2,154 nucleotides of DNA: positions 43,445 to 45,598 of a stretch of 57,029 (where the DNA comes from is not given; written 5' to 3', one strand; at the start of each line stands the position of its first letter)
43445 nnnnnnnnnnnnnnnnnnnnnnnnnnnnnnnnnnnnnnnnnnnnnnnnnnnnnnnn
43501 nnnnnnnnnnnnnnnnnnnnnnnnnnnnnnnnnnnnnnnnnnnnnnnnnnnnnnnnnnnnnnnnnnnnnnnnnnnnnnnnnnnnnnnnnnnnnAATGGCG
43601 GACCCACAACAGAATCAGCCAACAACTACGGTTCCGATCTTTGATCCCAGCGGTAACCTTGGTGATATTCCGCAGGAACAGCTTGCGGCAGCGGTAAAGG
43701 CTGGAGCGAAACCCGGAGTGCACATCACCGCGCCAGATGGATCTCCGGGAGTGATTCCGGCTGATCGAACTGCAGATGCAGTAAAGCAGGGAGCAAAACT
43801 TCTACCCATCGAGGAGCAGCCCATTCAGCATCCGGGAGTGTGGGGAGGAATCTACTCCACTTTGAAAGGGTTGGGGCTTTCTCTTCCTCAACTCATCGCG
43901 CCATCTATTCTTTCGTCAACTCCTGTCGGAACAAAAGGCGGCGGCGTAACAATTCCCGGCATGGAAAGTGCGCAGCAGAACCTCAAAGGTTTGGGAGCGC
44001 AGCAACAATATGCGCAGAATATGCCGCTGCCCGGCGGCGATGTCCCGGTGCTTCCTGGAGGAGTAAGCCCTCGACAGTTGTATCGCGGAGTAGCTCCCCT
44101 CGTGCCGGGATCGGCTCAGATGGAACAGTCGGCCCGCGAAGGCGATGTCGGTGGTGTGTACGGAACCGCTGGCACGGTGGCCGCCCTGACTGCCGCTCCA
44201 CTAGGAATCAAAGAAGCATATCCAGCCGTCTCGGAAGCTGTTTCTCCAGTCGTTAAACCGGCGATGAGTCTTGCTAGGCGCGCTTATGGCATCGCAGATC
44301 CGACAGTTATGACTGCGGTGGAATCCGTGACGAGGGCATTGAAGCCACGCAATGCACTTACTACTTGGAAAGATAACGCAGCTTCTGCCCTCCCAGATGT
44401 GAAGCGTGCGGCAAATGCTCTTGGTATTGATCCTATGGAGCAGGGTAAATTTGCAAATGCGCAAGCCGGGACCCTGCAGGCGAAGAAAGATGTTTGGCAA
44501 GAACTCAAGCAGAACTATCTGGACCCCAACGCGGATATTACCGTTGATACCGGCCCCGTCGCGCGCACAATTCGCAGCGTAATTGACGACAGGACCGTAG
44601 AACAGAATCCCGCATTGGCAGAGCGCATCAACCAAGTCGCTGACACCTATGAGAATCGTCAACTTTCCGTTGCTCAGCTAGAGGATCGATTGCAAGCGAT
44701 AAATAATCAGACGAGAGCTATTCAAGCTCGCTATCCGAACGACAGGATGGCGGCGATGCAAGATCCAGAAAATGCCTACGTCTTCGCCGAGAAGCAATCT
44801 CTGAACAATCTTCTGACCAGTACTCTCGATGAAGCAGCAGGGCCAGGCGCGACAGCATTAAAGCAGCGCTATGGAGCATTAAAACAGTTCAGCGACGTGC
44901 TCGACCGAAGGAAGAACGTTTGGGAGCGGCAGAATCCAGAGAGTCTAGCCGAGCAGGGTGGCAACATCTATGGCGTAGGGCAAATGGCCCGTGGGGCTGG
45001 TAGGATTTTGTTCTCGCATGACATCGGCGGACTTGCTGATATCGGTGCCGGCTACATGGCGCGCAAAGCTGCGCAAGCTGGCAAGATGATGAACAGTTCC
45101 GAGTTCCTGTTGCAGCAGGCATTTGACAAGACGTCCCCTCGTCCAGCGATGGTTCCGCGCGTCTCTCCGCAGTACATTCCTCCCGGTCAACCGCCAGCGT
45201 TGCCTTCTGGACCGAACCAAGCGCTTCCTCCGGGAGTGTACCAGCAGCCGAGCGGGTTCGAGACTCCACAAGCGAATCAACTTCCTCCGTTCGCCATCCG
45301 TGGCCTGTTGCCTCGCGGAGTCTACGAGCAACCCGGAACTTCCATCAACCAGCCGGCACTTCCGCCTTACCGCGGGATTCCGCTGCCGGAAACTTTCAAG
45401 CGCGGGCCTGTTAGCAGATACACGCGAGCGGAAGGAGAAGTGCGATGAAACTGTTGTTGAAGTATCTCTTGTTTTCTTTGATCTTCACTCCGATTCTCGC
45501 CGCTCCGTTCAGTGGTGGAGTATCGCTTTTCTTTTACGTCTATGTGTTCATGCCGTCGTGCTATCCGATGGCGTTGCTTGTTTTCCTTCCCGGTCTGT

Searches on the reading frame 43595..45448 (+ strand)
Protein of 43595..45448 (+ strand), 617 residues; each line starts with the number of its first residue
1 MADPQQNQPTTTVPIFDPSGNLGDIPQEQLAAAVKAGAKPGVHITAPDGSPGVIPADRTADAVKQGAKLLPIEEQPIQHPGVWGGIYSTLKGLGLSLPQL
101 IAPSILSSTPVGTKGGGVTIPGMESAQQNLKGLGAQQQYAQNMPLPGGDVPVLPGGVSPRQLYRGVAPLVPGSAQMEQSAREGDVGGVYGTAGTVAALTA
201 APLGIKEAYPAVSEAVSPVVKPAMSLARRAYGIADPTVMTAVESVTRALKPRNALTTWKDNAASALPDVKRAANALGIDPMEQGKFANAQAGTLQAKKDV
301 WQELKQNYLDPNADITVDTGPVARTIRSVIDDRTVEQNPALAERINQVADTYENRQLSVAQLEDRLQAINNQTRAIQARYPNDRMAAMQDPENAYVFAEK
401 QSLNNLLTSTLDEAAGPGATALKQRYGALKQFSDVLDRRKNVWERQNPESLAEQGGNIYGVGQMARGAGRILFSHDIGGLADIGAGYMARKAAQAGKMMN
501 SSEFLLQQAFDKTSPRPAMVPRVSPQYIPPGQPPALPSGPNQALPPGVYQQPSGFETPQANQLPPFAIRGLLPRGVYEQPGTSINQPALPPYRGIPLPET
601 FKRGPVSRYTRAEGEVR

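Call 10: search_protein_families(library=phrogs, proteins=[window:43595-45448:+], max_evalue=0.001)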
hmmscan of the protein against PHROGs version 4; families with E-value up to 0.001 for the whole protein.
window:43595-45448:+ (617 aa): 0 families

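Call 100: search_protein_families(library=pfam, proteins=[window:43595-45445:+], max_evalue=0.05)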
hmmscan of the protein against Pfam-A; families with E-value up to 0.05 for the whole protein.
window:43595-45445:+ (617 aa): 1 family
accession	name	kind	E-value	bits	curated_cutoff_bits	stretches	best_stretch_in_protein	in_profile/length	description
PF01576.24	Myosin_tail_1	-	0.038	12.3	38.1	0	334-429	880-972/1081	Myosin tail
